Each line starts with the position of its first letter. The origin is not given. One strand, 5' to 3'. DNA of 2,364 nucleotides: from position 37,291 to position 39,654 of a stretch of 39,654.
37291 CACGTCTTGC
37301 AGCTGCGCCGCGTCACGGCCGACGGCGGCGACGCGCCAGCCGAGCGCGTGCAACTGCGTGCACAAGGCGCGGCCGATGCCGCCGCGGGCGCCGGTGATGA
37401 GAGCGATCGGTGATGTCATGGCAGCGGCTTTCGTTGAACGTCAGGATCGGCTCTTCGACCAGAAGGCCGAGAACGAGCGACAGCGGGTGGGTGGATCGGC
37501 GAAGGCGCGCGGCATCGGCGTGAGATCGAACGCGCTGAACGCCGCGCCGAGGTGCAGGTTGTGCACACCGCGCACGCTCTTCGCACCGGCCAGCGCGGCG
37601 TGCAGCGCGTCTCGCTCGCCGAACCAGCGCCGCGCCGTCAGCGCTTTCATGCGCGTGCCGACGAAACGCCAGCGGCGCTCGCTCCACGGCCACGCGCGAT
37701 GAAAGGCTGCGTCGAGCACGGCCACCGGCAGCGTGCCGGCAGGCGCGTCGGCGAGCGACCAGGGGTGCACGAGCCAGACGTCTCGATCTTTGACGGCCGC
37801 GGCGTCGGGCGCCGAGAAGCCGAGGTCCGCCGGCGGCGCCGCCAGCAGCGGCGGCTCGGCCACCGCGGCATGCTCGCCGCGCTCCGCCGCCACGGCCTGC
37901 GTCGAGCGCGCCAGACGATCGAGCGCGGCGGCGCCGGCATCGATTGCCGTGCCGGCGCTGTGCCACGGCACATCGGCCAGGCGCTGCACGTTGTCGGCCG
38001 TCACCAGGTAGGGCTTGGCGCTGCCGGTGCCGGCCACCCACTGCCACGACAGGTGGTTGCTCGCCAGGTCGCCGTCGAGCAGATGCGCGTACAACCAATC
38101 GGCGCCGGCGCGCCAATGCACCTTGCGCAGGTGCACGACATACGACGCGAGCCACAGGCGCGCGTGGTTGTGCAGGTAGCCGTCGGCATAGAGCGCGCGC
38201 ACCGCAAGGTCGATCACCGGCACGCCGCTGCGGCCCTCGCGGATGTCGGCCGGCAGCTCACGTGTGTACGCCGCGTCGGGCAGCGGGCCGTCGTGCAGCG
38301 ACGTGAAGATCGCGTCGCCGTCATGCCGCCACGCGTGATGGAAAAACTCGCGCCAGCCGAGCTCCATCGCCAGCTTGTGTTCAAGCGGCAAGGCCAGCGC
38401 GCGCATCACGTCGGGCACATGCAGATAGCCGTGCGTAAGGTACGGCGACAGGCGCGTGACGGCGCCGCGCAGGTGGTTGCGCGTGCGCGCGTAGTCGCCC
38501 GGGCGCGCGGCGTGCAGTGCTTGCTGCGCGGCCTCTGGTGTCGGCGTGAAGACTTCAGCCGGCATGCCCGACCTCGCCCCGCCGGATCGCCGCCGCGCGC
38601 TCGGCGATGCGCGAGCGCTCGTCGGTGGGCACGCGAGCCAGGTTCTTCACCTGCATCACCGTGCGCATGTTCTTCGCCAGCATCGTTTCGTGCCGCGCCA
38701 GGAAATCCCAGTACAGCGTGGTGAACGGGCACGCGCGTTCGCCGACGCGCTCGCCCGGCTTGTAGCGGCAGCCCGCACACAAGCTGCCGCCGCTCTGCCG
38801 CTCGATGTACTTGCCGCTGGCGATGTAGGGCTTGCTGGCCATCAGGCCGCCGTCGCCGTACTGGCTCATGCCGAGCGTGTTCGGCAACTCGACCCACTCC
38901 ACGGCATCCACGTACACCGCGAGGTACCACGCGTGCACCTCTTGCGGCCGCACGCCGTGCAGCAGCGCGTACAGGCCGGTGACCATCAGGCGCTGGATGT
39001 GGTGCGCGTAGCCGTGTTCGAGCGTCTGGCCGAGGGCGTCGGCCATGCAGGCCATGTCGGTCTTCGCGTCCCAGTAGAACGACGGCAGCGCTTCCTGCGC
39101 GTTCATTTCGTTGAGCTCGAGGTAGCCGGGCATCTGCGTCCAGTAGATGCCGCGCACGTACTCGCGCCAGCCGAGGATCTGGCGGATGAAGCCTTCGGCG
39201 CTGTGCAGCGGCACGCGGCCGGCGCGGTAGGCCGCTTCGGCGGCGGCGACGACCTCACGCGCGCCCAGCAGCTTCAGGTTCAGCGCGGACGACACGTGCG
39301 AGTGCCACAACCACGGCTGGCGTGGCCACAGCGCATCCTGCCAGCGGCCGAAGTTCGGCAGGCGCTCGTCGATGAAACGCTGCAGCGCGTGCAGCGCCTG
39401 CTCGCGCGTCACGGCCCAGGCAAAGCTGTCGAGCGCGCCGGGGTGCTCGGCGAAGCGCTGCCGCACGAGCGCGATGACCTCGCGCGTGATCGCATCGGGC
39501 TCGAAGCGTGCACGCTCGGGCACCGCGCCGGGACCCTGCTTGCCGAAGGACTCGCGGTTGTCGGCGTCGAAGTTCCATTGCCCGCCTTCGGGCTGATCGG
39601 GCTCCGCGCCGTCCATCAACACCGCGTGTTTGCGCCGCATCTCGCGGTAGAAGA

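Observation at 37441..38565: Photolyase-like protein whose two domains appear circularly permuted (FAD domain first, alpha/beta-like domain last)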

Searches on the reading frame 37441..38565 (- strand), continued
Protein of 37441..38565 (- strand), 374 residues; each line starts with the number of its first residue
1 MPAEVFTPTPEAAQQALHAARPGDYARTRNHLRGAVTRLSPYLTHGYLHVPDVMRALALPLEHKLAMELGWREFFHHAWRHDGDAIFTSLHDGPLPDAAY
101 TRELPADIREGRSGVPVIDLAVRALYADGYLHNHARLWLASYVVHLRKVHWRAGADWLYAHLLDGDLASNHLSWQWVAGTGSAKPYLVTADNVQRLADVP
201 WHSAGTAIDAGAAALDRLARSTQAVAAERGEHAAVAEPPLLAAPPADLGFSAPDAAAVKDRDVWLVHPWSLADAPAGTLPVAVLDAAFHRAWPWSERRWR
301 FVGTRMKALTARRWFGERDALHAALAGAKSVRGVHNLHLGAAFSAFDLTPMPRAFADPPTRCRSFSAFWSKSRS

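Call 71: search_protein_families(library=pfam, proteins=[L083:2495-3580:+, L083:3125-3580:+, L085:2423-3640:+, L085:3110-3640:+, L083:3599-5080:+, L083:1021-2439:+], max_evalue=10)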
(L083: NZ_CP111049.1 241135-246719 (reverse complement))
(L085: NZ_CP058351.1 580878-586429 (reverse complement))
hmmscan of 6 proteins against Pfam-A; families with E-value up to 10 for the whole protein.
L083:2495-3580:+ (362 aa): 1 family
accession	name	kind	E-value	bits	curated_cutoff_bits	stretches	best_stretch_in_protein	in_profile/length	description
PF03441.19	FAD_binding_7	-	1.9e-20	73.6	27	1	67-185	1-124/203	FAD binding domain of DNA photolyase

L083:3125-3580:+ (152 aa): 1 family
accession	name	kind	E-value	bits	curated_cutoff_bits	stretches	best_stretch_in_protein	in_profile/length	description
PF09535.15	Gmx_para_CXXCG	-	0.23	11.2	25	1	85-115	205-235/236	Protein of unknown function (Gmx_para_CXXCG)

L085:2423-3640:+ (406 aa): 2 families
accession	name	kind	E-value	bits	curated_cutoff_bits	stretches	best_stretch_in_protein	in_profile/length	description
PF03441.19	FAD_binding_7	-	2.2e-24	86.5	27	1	77-204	2-127/203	FAD binding domain of DNA photolyase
PF02517.21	Rce1-like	-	0.054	14.2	22.4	1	76-103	17-45/93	Type II CAAX prenyl endopeptidase Rce1-like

L085:3110-3640:+ (177 aa): 1 family
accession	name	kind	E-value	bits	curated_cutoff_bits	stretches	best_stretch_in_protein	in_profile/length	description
PF22484.2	DUF6986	-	0.15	11.3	27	1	47-126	238-316/408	Domain of unknown function (DUF6986)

L083:3599-5080:+ (494 aa): 2 families
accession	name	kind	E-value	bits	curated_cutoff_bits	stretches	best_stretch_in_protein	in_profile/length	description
PF04244.19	DPRP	-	1.2e-53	182.6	22.1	1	7-220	2-222/224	Deoxyribodipyrimidine photo-lyase-related protein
PF03441.19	FAD_binding_7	-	2.3e-06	27.6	27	1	335-421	45-127/203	FAD binding domain of DNA photolyase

L083:1021-2439:+ (473 aa): 12 families
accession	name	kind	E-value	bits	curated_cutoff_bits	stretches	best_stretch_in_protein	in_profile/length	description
PF11066.14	DUF2867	-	1.3e-31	110.3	27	1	331-465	7-142/142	Protein of unknown function (DUF2867)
PF13460.12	NAD_binding_10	-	2.6e-12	47.4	27.2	1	7-125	1-112/184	NAD(P)H-binding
PF01370.27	Epimerase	-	5.7e-11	42.7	20.9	1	3-99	1-97/240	NAD dependent epimerase/dehydratase family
PF05368.20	NmrA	-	5e-08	33.3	27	1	2-117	4-112/298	NmrA-like family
PF07993.18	NAD_binding_4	-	1e-05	25.3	20.1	1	5-51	1-50/258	Male sterility protein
PF16363.11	GDP_Man_Dehyd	-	3.7e-05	23.8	27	1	4-67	1-74/332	GDP-mannose 4,6 dehydratase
PF01073.25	3Beta_HSD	-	0.00012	21.6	22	1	5-111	2-116/280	3-beta hydroxysteroid dehydrogenase/isomerase family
PF04321.23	RmlD_sub_bind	-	0.0025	17.4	27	1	1-104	1-83/287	RmlD substrate binding domain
PF00106.31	adh_short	-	0.0038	17.2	26.6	1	3-75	3-79/195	short chain dehydrogenase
PF08659.16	KR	-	0.031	14.6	22.6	1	3-71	3-79/180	KR domain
PF01113.26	DapB_N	-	0.097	13.2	25.6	1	1-68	1-69/124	Dihydrodipicolinate reductase, N-terminus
PF03721.20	UDPG_MGDP_dh_N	-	0.22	11.5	27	1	2-54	2-51/187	UDP-glucose/GDP-mannose dehydrogenase family, NAD binding domain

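Call 87: find_related_loci(query=A4, collection=metagenome_contigs, flank=1500)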
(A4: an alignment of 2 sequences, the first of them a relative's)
Query A4 (410 aa) in metagenome_contigs; peptide patterns used: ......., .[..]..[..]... (x = any residue, [..] = any of these).
600 stretches matched a pattern (row limit reached: there are more); 588 encode a relative of the query (tblastn E <= 1e-3); the best 80 are kept; 80 distinct loci.
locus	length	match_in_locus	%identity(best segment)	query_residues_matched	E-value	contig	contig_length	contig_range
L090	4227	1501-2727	61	4-410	5e-160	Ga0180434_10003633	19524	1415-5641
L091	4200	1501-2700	62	11-409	2e-158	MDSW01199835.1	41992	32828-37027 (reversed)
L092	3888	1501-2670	61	20-409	2e-158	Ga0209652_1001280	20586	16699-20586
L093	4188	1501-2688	57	11-406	1e-155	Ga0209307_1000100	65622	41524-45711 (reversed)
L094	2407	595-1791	59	12-410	3e-164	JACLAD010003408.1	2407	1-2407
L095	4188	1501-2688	61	11-406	3e-153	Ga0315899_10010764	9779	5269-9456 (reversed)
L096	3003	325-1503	58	12-404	3e-154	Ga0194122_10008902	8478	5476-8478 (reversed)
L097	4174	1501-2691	59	12-408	3e-152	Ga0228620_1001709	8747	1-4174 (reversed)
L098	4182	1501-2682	59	11-404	2e-151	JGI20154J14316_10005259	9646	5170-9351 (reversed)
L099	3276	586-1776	59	12-408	8e-156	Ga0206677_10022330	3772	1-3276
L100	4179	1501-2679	62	10-409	3e-150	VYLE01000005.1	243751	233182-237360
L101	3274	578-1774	61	11-409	1e-155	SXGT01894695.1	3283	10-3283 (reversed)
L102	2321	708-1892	59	11-405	1e-158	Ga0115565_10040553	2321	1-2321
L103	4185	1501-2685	58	11-405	3e-148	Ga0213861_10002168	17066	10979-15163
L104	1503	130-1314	59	10-404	4e-161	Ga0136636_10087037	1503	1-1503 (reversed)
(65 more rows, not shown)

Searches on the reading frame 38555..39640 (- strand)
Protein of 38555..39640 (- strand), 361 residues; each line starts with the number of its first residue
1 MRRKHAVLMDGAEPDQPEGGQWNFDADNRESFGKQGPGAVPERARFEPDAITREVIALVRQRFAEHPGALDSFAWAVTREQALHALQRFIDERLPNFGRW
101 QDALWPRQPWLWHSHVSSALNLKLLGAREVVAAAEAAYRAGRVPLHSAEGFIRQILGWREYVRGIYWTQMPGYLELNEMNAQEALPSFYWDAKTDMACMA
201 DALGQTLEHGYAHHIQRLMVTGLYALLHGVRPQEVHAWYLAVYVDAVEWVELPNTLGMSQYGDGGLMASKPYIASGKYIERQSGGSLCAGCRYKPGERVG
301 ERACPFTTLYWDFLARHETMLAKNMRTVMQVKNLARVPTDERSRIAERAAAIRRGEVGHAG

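Call 3: search_protein_families(library=pfam, proteins=[window:38555-39640:-], max_evalue=1)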
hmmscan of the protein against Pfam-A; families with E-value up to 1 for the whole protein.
window:38555-39640:- (361 aa): 1 family
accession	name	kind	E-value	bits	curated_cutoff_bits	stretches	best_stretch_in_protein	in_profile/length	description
PF04244.19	DPRP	-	1.8e-23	84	22.1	1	1-75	154-224/224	Deoxyribodipyrimidine photo-lyase-related protein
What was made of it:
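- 38555..39654 (-): 3' part of the upstream FeS-BCP / (6-4)-photolyase-type gene, cut by the window end. Its last 11 nt overlap the start of the FAD-first gene. PF04244 DPRP E=1.8e-23, matching profile positions 154-224 (call 3).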

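Call 4: search_protein_families(library=ncbifam, proteins=[window:38555-39640:-], max_evalue=1)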
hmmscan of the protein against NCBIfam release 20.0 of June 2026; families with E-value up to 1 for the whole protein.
window:38555-39640:- (361 aa): 1 family
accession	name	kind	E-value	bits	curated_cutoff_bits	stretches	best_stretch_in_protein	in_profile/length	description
NF006600.0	PRK09140.1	subfamily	0.15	11.3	207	1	217-253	7-43/210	2-dehydro-3-deoxy-6-phosphogalactonate aldolase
